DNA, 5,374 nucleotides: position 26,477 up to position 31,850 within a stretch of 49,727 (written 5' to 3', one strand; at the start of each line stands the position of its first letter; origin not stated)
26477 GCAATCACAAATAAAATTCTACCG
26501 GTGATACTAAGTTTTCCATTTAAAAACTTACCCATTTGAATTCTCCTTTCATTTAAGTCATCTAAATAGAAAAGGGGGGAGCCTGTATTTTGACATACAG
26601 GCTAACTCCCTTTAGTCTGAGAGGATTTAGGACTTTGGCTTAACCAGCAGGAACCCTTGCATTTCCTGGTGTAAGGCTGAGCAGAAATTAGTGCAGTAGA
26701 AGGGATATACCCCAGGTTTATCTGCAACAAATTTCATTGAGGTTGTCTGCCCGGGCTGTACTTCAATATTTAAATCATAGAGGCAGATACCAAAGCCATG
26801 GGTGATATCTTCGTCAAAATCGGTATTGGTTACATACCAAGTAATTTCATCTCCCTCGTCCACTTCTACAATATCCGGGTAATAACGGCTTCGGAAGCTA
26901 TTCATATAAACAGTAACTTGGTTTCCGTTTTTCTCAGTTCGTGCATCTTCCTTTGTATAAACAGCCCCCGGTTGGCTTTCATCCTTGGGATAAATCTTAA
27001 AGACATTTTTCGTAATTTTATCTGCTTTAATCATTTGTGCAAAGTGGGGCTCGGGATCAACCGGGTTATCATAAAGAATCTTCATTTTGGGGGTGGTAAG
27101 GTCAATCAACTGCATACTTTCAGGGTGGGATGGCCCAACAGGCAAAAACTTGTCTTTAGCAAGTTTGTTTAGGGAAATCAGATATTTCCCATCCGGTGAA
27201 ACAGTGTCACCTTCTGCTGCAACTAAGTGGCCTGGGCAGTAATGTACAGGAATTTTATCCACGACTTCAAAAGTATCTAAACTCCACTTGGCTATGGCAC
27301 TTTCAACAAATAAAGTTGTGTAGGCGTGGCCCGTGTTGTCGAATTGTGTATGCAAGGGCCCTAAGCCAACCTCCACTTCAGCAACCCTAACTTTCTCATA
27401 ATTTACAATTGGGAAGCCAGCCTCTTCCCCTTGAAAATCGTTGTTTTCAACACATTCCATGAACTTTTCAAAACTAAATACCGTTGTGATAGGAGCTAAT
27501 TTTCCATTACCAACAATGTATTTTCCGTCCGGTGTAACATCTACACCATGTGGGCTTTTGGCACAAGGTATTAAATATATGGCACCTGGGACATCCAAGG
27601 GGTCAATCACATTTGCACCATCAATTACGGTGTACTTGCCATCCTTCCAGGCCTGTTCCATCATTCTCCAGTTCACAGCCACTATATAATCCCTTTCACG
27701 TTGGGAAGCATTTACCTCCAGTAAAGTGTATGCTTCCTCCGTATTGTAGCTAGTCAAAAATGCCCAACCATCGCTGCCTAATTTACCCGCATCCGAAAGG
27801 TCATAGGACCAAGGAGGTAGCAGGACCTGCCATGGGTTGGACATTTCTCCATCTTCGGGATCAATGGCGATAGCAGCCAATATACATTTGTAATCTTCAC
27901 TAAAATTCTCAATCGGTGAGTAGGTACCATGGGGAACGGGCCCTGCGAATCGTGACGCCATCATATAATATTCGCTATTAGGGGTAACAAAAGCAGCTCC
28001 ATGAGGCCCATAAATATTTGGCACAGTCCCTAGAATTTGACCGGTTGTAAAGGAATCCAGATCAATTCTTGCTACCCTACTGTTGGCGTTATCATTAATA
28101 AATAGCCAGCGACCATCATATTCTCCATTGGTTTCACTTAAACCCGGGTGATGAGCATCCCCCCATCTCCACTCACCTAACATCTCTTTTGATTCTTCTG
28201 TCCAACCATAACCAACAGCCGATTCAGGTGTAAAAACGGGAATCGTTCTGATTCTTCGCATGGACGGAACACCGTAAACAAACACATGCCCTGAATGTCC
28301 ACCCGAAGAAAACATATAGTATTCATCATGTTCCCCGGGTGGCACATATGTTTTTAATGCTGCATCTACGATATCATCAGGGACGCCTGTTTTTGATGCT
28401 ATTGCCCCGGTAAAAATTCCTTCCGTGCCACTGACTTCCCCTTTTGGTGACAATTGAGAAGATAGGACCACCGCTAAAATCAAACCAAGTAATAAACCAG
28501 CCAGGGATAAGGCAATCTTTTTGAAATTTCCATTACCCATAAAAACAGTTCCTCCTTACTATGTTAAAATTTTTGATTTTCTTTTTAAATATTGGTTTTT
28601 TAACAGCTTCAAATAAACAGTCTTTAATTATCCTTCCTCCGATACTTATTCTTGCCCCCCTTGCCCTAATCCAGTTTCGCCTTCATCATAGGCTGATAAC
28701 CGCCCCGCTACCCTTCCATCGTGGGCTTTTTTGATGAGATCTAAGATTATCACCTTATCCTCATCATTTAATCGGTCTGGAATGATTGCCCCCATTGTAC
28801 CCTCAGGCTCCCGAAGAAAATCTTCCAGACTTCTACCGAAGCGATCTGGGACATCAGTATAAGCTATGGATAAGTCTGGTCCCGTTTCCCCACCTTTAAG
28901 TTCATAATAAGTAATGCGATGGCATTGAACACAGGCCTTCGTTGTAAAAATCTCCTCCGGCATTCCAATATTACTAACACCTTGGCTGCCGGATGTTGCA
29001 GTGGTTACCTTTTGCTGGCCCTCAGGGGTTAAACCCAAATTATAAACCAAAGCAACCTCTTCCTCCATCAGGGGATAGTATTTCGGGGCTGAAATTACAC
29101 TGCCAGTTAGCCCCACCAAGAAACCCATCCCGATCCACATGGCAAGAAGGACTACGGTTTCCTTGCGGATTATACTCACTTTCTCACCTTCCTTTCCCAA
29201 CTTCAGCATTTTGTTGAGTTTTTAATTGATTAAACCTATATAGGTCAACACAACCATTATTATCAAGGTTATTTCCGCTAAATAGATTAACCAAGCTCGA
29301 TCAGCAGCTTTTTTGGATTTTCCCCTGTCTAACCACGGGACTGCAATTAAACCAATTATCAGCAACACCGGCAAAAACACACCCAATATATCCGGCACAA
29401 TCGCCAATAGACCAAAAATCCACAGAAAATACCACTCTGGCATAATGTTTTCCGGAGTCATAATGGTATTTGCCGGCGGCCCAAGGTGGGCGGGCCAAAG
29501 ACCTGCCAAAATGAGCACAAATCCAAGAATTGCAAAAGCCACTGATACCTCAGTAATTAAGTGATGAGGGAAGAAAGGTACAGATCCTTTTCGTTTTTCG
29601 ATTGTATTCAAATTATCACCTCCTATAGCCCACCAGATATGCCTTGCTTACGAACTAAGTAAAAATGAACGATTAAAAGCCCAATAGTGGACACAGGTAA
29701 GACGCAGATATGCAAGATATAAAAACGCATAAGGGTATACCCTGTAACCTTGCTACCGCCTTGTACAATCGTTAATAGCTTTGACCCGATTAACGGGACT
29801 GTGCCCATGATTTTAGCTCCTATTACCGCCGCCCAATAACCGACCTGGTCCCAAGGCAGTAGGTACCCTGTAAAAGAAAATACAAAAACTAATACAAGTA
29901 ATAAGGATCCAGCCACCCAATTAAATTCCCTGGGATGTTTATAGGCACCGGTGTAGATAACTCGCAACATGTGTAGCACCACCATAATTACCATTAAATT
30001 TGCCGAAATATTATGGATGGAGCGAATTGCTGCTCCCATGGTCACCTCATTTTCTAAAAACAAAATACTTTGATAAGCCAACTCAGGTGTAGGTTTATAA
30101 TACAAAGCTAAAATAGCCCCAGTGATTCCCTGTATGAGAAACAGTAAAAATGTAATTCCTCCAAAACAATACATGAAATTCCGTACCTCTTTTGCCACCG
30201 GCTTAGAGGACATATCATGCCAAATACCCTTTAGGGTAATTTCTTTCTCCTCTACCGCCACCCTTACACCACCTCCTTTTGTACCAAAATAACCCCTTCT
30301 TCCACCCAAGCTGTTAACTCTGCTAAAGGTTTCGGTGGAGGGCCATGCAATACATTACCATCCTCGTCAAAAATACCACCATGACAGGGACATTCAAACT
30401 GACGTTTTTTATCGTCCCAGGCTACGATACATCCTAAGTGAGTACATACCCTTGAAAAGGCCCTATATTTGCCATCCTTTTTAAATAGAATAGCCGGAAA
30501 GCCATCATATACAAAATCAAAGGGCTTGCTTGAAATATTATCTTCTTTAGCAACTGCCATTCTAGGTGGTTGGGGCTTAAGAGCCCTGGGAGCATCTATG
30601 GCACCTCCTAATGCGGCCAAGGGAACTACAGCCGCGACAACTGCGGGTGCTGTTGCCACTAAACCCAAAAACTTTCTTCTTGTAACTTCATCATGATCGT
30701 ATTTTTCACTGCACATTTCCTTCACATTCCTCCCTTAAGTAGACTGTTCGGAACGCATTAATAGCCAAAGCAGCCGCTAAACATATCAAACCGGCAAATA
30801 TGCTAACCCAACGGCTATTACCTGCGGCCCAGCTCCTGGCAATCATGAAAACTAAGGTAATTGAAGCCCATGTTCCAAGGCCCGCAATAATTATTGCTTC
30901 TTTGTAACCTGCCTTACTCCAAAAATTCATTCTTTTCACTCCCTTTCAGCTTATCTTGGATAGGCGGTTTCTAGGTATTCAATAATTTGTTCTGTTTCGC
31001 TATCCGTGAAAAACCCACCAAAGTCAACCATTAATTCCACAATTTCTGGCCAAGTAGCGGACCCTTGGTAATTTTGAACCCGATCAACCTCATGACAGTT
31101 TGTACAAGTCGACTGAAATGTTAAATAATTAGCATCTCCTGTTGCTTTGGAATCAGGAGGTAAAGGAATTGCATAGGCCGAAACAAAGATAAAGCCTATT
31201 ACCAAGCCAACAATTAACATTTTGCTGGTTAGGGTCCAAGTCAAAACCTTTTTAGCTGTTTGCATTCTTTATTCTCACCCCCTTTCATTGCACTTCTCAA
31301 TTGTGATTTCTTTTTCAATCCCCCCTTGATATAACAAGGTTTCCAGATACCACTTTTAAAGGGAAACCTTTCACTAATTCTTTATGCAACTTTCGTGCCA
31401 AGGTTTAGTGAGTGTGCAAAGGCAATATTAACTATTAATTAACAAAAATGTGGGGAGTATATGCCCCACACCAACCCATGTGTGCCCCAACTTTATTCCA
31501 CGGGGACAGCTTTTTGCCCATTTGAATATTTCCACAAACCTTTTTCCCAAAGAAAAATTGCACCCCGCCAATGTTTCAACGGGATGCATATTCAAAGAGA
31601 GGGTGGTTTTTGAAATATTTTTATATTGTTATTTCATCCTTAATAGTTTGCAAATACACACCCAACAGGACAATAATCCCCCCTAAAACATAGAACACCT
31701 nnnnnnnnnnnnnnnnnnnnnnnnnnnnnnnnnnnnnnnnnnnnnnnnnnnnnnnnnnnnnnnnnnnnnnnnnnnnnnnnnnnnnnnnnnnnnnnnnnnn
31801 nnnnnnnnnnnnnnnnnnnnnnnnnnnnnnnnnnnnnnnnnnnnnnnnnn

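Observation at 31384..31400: Perfect sigma-54 promoter in front of a 12-gene clade II nos operon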

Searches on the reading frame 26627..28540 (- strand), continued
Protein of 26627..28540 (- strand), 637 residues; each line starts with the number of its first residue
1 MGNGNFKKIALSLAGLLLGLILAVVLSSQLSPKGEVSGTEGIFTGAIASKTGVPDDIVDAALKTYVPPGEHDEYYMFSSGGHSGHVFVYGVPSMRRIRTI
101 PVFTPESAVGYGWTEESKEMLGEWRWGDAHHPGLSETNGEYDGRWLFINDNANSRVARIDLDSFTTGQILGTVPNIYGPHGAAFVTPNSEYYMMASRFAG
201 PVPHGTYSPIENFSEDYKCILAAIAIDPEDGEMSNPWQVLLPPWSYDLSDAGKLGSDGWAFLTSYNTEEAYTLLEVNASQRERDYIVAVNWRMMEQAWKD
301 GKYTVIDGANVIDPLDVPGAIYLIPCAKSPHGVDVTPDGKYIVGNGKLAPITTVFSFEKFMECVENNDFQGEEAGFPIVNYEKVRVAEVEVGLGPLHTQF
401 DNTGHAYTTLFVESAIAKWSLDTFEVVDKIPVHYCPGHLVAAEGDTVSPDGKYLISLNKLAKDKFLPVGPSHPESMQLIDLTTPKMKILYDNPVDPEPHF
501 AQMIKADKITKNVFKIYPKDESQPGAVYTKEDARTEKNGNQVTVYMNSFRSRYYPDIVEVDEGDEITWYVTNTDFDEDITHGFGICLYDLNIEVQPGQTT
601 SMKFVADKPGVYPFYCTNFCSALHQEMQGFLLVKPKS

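Call 49: search_protein_families(library=pfam, proteins=[L075:333-1991:+, L075:1984-3327:+, L075:3324-3887:+, L075:4303-4707:+, L075:4783-6690:+, L075:6894-7250:+, L075:7263-8603:+, L003:20888-21382:+, L003:3502-4128:-], max_evalue=0.0001)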
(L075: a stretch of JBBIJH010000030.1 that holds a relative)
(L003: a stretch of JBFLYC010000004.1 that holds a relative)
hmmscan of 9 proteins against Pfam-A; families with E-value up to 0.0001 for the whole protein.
L075:333-1991:+ (552 aa): 3 families
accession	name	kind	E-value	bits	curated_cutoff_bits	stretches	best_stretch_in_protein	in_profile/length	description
PF02518.31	HATPase_c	-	1.6e-27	96.6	26.4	1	419-527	2-110/111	Histidine kinase-, DNA gyrase B-, and HSP90-like ATPase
PF00672.30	HAMP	-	3.1e-13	50.2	25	1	214-264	2-52/53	HAMP domain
PF00512.31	HisKA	-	4.8e-12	46.2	26.9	1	304-375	2-65/66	His Kinase A (phospho-acceptor) domain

L075:1984-3327:+ (447 aa): 8 families
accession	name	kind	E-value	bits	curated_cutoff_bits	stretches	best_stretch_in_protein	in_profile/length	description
PF00158.32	Sigma54_activat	-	9.5e-73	243.8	20.2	1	146-312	1-167/168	Sigma-54 interaction domain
PF00072.30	Response_reg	-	2e-33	115.3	30.2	1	8-117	1-110/111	Response regulator receiver domain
PF25601.1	AAA_lid_14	-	4.3e-29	100.6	27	1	318-396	1-79/87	AAA+ ATPase lid domain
PF14532.12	Sigma54_activ_2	-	3.1e-19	70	25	1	147-317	1-138/138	Sigma-54 interaction domain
PF02954.25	HTH_8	-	1.4e-15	57.2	22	1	402-443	1-42/42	Bacterial regulatory protein, Fis family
PF20161.5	VpsR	-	1.5e-08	34.8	23.7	1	19-117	21-120/121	VpsR domain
PF07728.20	AAA_5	-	4.4e-07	30.4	22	1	170-289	2-124/139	AAA domain (dynein-related subfamily)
PF07724.20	AAA_2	-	4e-05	24.1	27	1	168-295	4-132/166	AAA domain (Cdc48 subfamily)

L075:3324-3887:+ (187 aa): 1 family
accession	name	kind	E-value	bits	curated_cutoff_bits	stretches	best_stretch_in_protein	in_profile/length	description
PF07998.17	Peptidase_M54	-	2.1e-18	67.5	24.4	1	44-174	58-192/194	Peptidase family M54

L075:4303-4707:+ (134 aa): 1 family
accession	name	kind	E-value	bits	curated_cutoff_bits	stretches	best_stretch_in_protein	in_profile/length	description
PF01814.28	Hemerythrin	-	2.8e-13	50.9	25.3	1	10-108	46-127/127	Hemerythrin HHE cation binding domain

L075:4783-6690:+ (635 aa): 15 families
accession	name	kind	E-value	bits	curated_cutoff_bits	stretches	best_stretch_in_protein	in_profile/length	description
PF07992.20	Pyr_redox_2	-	5.2e-29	102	26.1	1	138-461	2-291/291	Pyridine nucleotide-disulphide oxidoreductase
PF14691.11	Fer4_20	-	1.5e-19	70.3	25.8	1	21-94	31-107/113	Dihydroprymidine dehydrogenase domain II, 4Fe-4S cluster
PF00037.32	Fer4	-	4.1e-12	45.8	21.1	2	600-621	2-23/24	4Fe-4S binding domain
PF12838.12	Fer4_7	-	2e-09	38.2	27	1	550-620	1-52/52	4Fe-4S dicluster domain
PF13738.12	Pyr_redox_3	-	2.2e-09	37.5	30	0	141-203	2-60/305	Pyridine nucleotide-disulphide oxidoreductase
PF13450.12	NAD_binding_8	-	1.3e-08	35.4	21.9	1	141-176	1-36/68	NAD(P)-binding Rossmann-like domain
PF01266.30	DAO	-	2.2e-08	34.5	27.9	1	138-173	1-37/353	FAD dependent oxidoreductase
PF13187.11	Fer4_9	-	6e-08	33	27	1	550-621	1-52/52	4Fe-4S dicluster domain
PF13237.11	Fer4_10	-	2.1e-07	31.2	25.5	0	545-570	3-22/53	4Fe-4S dicluster domain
PF00070.33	Pyr_redox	-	2.3e-07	31.6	22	0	138-172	1-35/82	Pyridine nucleotide-disulphide oxidoreductase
PF00890.30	FAD_binding_2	-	4.6e-07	29.8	20.4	1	139-172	2-35/414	FAD binding domain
PF12797.12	Fer4_2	-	1.2e-06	28.5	24.5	0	545-563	4-22/22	4Fe-4S binding domain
PF12837.12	Fer4_6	-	3.5e-05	24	25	0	546-565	4-23/24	4Fe-4S binding domain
PF01593.30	Amino_oxidase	-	5.1e-05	23.2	19.8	0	147-175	2-30/443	Flavin containing amine oxidoreductase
PF13484.11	Fer4_16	-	6.1e-05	24.2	30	0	550-618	1-65/66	4Fe-4S double cluster binding domain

L075:6894-7250:+ (118 aa): 1 family
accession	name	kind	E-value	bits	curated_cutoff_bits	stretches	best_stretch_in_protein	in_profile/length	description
PF00355.32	Rieske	-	1.6e-10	41.1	20.3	1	7-91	17-87/88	Rieske [2Fe-2S] domain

L075:7263-8603:+ (446 aa): 3 families
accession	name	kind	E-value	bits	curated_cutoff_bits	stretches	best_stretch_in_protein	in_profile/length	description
PF00033.24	Cytochrome_B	-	8.6e-40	137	27.2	1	56-240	11-188/189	Cytochrome b/b6/petB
PF13631.11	Cytochrom_B_N_2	-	1.7e-36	126.2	27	1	116-263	1-142/169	Cytochrome b(N-terminal)/b6/petB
PF00032.22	Cytochrom_B_C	-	1.2e-06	29.2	20.7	1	326-425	1-85/102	Cytochrome b(C-terminal)/b6/petD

L003:20888-21382:+ (164 aa): 1 family
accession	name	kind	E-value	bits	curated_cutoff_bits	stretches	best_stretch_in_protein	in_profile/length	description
PF03479.20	PCC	-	9.7e-20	71.5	25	1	16-138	1-115/117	Plants and Prokaryotes Conserved (PCC) domain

L003:3502-4128:- (208 aa): 0 families

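Call 52: find_encoding_contigs(protein=P0007, flank=10000, max_places=1)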
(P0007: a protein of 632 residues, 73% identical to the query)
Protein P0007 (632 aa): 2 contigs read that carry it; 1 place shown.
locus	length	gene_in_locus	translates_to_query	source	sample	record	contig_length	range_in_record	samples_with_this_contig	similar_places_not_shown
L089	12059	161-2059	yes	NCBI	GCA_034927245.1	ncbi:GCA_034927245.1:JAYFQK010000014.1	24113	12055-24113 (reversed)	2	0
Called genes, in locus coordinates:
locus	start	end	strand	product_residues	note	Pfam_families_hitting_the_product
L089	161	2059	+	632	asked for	PF13473:Cupredoxin_1 (faint), PF00116:COX2 (faint), PF18764:nos_propeller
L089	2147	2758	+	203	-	-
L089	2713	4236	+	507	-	PF07602:DUF1565 (faint), PF05048:NosD, PF13229:Beta_helix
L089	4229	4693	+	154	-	PF05573:NosL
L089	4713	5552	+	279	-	PF12679:ABC2_membrane_2, PF12730:ABC2_membrane_4, PF12698:ABC2_membrane_3 (weak), PF13346:ABC2_membrane_5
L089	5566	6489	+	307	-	PF00005:ABC_tran, PF13304:AAA_21 (weak)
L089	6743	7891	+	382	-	PF01757:Acyl_transf_3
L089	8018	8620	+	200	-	PF03167:UDG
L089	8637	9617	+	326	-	PF00793:DAHP_synth_1, PF03102:NeuB, PF01817:CM_2 (weak)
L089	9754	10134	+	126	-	PF10778:DehI (faint), PF02627:CMD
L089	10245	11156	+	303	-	PF00849:PseudoU_synth_2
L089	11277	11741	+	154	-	-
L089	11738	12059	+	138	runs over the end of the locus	-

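Call 53: find_encoding_contigs(protein=P0008, flank=10000, max_places=1)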
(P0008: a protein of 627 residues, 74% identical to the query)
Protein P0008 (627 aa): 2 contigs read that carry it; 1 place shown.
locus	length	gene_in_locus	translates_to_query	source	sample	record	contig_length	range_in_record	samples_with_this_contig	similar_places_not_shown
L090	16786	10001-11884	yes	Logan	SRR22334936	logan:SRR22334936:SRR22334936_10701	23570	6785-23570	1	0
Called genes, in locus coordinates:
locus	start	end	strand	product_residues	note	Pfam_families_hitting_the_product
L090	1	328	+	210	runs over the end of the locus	PF02607:B12-binding_2, PF02310:B12-binding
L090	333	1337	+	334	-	PF01208:URO-D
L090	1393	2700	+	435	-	PF01590:GAF (faint), PF13185:GAF_2 (faint), PF00512:HisKA, PF02518:HATPase_c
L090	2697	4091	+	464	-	PF00072:Response_reg, PF00158:Sigma54_activat, PF14532:Sigma54_activ_2, PF07728:AAA_5 (weak), PF25601:AAA_lid_14, PF02954:HTH_8 (weak)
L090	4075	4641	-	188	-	-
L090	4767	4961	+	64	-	-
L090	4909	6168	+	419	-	PF12704:MacB_PCD, PF02687:FtsX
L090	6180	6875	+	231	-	PF00005:ABC_tran, PF02463:SMC_N (faint), PF13304:AAA_21 (faint)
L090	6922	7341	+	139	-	PF14387:DUF4418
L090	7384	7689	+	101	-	-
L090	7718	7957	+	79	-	-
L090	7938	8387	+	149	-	PF00355:Rieske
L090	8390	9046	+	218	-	PF00033:Cytochrome_B, PF14358:DUF4405 (weak), PF13631:Cytochrom_B_N_2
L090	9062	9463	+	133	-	PF00032:Cytochrom_B_C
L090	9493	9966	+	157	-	-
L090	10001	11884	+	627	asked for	PF13473:Cupredoxin_1 (faint), PF00116:COX2 (faint), PF18764:nos_propeller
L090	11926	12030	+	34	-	-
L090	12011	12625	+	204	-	-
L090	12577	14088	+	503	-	PF07602:DUF1565 (faint), PF13229:Beta_helix (weak), PF05048:NosD, PF13229:Beta_helix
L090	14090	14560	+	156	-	PF05573:NosL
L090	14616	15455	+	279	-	PF12679:ABC2_membrane_2, PF12730:ABC2_membrane_4, PF12698:ABC2_membrane_3 (weak), PF13346:ABC2_membrane_5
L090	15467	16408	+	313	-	PF00005:ABC_tran, PF13304:AAA_21 (weak)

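Call 54: find_encoding_contigs(protein=P0010, flank=10000, max_places=1)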
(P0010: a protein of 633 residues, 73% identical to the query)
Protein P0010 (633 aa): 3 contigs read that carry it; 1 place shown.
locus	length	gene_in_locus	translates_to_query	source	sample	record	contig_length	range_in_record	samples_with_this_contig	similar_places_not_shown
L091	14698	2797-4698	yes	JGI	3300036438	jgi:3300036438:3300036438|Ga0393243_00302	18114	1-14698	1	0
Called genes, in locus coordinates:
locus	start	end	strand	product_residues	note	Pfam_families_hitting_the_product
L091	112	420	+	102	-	-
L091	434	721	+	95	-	-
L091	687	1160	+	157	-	PF00355:Rieske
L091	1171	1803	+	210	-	PF00033:Cytochrome_B, PF13631:Cytochrom_B_N_2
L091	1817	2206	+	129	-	PF00032:Cytochrom_B_C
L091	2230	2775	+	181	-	-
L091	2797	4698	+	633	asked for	PF00116:COX2 (faint), PF18764:nos_propeller, PF13473:Cupredoxin_1 (weak)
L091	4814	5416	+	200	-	-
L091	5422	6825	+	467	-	PF22842:Pel9A-like_beta_helix (weak), PF05048:NosD (weak), PF13229:Beta_helix (weak), PF05048:NosD, PF13229:Beta_helix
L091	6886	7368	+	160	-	PF05573:NosL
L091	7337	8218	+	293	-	PF12698:ABC2_membrane_3 (weak), PF12679:ABC2_membrane_2, PF12730:ABC2_membrane_4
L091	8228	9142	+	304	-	PF00005:ABC_tran, PF13304:AAA_21 (weak)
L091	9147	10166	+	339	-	PF05140:ResB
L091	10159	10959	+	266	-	PF01578:Cytochrom_C_asm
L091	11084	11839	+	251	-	PF00557:Peptidase_M24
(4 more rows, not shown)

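Call 55: find_encoding_contigs(protein=P0013, flank=10000, max_places=1)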
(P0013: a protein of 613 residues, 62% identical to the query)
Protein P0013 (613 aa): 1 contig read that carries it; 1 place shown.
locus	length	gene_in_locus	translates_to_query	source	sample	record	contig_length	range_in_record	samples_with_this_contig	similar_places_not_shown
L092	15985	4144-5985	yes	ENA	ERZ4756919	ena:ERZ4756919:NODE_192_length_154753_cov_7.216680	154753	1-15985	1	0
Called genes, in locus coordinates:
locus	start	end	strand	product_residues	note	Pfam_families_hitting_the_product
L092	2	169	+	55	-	?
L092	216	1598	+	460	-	PF00072:Response_reg, PF00158:Sigma54_activat, PF14532:Sigma54_activ_2, PF07728:AAA_5, PF25601:AAA_lid_14, PF02954:HTH_8 (weak)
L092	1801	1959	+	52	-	-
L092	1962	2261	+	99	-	PF00116:COX2, PF13473:Cupredoxin_1 (weak)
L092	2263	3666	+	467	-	PF12801:Fer4_5 (weak)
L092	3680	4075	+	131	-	PF13473:Cupredoxin_1, PF00116:COX2 (weak)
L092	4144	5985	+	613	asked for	PF18764:nos_propeller, PF13473:Cupredoxin_1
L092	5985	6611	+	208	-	-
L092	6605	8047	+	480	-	PF07602:DUF1565 (faint), PF13229:Beta_helix (weak), PF05048:NosD, PF13229:Beta_helix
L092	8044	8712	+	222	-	PF00005:ABC_tran, PF13304:AAA_21 (weak)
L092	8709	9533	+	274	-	PF12679:ABC2_membrane_2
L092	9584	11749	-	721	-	PF02629:CoA_binding (weak), PF13380:CoA_binding_2, PF13607:Succ_CoA_lig, PF13549:ATP-grasp_5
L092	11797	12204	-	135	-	PF05168:HEPN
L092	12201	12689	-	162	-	PF01909:NTP_transf_2, PF18765:Polbeta (weak)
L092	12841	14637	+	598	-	PF17853:GGDEF_2 (faint), PF00989:PAS, PF08448:PAS_4, PF13188:PAS_8 (weak), PF00990:GGDEF, PF01966:HD, PF13487:HD_5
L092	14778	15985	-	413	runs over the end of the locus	PF02771:Acyl-CoA_dh_N, PF02770:Acyl-CoA_dh_M, PF00441:Acyl-CoA_dh_1, PF08028:Acyl-CoA_dh_2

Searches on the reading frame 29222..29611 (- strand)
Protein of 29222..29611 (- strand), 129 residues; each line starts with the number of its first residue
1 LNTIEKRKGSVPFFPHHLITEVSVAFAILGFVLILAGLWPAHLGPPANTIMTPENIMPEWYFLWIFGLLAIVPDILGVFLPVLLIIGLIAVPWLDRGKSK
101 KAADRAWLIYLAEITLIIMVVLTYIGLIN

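Call 8: search_protein_families(library=pfam, proteins=[window:29222-29611:-])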
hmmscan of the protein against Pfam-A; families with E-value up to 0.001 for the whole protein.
window:29222-29611:- (129 aa): 1 family
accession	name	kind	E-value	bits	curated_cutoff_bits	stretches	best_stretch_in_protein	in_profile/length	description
PF00032.22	Cytochrom_B_C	-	2.4e-15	57.1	20.7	1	46-126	1-82/102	Cytochrome b(C-terminal)/b6/petD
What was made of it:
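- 29222..29611 (-): nos gene 5: cytochrome b C-terminal (PetD-like) subunit. Call 8.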

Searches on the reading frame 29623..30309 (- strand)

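Call 8: search_protein_families(library=pfam, proteins=[window:29623-30309:-])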
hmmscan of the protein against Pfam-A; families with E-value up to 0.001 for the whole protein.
window:29623-30309:- (228 aa): 4 families
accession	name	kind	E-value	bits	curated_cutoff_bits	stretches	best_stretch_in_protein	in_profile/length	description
PF00033.24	Cytochrome_B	-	1.4e-52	178.7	27.2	1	35-223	3-189/189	Cytochrome b/b6/petB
PF13631.11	Cytochrom_B_N_2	-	5.3e-40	137.6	27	1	105-223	2-120/169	Cytochrome b(N-terminal)/b6/petB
PF14358.11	DUF4405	-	5.4e-06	27.3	26.7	1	52-114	5-62/66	Domain of unknown function (DUF4405)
PF01292.26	Ni_hydr_CYTB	-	0.00053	20.3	30.1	1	39-120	94-165/179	Prokaryotic cytochrome b561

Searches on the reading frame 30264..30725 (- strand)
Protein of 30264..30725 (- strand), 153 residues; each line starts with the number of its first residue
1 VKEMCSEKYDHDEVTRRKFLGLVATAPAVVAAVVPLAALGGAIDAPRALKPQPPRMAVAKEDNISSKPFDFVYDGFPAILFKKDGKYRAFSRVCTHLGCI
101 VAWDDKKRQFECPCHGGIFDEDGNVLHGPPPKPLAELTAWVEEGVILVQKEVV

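Call 8: search_protein_families(library=pfam, proteins=[window:30264-30725:-])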
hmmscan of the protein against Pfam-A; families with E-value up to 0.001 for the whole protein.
window:30264-30725:- (153 aa): 1 family
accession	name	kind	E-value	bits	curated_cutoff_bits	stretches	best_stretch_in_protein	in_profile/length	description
PF00355.32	Rieske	-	1.9e-15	57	20.3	1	57-136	4-86/88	Rieske [2Fe-2S] domain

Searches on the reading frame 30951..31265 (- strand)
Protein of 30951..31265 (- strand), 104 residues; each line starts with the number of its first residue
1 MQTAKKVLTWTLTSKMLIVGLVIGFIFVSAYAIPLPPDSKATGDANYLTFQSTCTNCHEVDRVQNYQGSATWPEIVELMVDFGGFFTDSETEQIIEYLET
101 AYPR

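Call 8: search_protein_families(library=pfam, proteins=[window:30951-31265:-])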
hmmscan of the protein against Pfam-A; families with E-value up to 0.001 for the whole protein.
window:30951-31265:- (104 aa): 0 families

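Call 29: search_protein_families(library=ncbifam, proteins=[window:30951-31265:-], max_evalue=0.001)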
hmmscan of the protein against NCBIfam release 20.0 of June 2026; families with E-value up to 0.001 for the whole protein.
window:30951-31265:- (104 aa): 1 family
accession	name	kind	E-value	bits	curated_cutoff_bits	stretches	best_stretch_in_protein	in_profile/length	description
NF052246.1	SorB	equivalog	2.4e-06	27.5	93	1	33-102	6-80/80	SorB family sulfite dehydrogenase c-type cytochrome subunit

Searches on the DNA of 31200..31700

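Call 45: search_rna_families(source=window, start=31200, end=31700, threshold=evalue, max_evalue=1)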
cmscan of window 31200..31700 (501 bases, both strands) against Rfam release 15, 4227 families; matches with E-value up to 1: 2.
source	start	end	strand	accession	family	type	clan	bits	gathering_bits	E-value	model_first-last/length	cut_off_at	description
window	31544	31583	-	RF03226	mir-8196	Gene; miRNA;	-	23.9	59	0.12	1-65/65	no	mir-8196 microRNA precursor family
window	31567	31653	-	RF01504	Afu_254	Gene; sRNA;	-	20.2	60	0.58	1-158/158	no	A. fumigatus sRNA Afu_254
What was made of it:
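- Tried and rejected: Rfam gave no credible hit in 31200-31700; the best E-value was 0.12, for a miRNA family (call 45).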
